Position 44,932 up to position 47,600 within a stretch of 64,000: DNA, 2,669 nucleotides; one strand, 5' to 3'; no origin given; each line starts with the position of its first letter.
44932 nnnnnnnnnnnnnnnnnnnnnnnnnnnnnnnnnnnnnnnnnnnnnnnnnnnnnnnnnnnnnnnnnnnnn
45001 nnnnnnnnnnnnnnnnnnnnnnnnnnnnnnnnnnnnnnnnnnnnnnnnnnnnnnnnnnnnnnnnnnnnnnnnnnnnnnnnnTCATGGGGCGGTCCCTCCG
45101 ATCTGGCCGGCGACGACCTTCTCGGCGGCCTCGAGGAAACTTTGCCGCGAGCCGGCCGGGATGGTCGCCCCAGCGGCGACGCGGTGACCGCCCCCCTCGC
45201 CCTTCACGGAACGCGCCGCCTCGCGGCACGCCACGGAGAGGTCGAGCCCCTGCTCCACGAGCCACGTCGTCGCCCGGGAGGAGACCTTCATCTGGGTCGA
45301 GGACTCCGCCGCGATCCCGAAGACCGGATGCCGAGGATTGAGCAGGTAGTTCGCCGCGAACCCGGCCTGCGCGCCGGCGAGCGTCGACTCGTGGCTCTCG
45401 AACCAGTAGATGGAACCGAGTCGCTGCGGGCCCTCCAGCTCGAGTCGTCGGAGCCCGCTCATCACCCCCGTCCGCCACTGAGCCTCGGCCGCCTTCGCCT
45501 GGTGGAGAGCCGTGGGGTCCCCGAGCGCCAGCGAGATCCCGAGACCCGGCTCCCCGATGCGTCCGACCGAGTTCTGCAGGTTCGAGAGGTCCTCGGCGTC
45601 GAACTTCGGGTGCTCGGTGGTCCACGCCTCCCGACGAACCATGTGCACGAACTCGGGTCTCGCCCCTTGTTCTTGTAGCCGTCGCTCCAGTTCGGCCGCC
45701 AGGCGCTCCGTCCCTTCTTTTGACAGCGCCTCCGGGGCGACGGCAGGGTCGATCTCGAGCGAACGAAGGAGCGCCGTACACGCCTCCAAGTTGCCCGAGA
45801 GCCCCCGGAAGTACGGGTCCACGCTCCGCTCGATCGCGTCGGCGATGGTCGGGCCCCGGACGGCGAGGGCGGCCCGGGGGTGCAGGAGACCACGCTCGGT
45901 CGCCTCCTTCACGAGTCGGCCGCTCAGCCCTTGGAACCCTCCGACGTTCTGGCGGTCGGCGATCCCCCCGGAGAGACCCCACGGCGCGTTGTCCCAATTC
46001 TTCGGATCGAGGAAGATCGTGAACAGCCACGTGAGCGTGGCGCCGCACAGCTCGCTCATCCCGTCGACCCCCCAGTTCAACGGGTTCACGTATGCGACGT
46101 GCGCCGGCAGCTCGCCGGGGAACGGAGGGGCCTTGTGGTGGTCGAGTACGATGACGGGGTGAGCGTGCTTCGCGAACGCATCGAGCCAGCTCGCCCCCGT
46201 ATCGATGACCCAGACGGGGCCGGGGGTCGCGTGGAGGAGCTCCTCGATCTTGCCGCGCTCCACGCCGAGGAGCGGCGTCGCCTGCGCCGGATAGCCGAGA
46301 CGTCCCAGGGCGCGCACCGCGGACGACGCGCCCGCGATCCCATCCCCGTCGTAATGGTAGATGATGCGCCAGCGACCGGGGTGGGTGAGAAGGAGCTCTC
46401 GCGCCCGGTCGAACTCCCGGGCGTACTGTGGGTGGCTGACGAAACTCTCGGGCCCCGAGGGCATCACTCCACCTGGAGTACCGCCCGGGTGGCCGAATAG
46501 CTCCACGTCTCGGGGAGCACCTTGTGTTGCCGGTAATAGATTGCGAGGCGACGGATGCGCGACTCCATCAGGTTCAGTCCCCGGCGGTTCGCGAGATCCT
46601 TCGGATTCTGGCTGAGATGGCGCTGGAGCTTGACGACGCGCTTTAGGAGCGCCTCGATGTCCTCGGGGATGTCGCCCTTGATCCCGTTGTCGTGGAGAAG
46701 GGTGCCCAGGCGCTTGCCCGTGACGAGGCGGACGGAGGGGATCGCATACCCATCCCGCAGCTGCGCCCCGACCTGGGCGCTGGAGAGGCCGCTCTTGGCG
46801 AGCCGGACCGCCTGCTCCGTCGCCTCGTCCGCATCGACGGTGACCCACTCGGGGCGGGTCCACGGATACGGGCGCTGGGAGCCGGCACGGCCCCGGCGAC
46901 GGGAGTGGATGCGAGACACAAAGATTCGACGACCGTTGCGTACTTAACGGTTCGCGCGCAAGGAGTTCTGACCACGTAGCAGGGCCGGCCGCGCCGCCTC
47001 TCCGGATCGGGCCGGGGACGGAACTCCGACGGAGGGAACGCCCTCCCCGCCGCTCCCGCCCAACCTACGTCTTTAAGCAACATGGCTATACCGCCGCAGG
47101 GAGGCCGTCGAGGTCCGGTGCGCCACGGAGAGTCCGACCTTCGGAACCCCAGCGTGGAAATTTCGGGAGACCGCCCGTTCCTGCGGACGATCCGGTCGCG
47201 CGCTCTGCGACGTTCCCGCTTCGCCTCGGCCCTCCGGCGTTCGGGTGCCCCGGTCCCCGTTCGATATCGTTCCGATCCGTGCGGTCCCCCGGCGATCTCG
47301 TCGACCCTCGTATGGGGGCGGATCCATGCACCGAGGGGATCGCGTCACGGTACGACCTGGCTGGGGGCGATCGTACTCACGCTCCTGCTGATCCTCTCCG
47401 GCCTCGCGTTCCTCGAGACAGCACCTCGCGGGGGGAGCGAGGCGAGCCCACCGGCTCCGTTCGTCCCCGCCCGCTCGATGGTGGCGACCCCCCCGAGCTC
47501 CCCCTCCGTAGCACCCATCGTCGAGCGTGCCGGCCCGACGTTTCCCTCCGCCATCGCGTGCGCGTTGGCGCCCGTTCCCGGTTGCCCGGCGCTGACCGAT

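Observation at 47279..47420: Signal peptide of a 1,400-aa Kelch surface protein lies in a different frame; second G-run frameshift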

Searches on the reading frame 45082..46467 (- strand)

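Call 33: search_protein_families(library=pfam, proteins=[window:45082-46467:-], max_evalue=0.001)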
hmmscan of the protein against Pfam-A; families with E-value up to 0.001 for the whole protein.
window:45082-46467:- (461 aa): 2 families
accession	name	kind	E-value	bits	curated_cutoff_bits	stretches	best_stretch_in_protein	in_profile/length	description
PF02272.25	DHHA1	-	2.3e-12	47.7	25.9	1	366-453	16-101/102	DHHA1 domain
PF01368.27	DHH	-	2.9e-06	28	28.1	1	35-146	4-98/125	DHH family, N-terminal domain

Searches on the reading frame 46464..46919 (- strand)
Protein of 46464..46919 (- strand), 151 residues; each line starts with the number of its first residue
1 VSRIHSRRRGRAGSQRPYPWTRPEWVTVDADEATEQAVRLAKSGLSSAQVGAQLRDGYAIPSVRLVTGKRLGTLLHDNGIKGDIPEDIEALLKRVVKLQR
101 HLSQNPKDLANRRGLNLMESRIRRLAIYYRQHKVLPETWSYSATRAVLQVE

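Call 33: search_protein_families(library=pfam, proteins=[window:46464-46919:-], max_evalue=0.001)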
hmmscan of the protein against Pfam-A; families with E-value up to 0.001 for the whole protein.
window:46464-46919:- (151 aa): 2 families
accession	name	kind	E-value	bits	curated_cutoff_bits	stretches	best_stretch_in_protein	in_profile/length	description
PF08069.17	Ribosomal_S13_N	-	5.3e-19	68.5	25.4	1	1-60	1-60/60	Ribosomal S13/S15 N-terminal domain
PF00312.27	Ribosomal_S15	-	3.8e-16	59.4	31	1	81-147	15-79/81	Ribosomal protein S15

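Call 52: find_encoding_contigs(protein=window:46464-46919:-, flank=3000, max_places=10)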
Protein window:46464-46919:- (151 aa): no gene with exactly this product is on record in the collection.

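Call 56: find_encoding_contigs(protein=window:46467-46919:-, flank=3000, max_places=10)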
Protein seq(151 aa) (151 aa): no gene with exactly this product is on record in the collection.

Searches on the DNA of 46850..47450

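Call 50: search_rna_families(source=window, start=46850, end=47450, threshold=evalue, max_evalue=1)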
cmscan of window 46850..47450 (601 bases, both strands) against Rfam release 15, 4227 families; matches with E-value up to 1: 0.
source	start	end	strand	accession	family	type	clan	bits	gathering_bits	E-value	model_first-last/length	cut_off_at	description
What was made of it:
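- On Programmed -1 ribosomal frameshift: No Rfam match (call 50).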
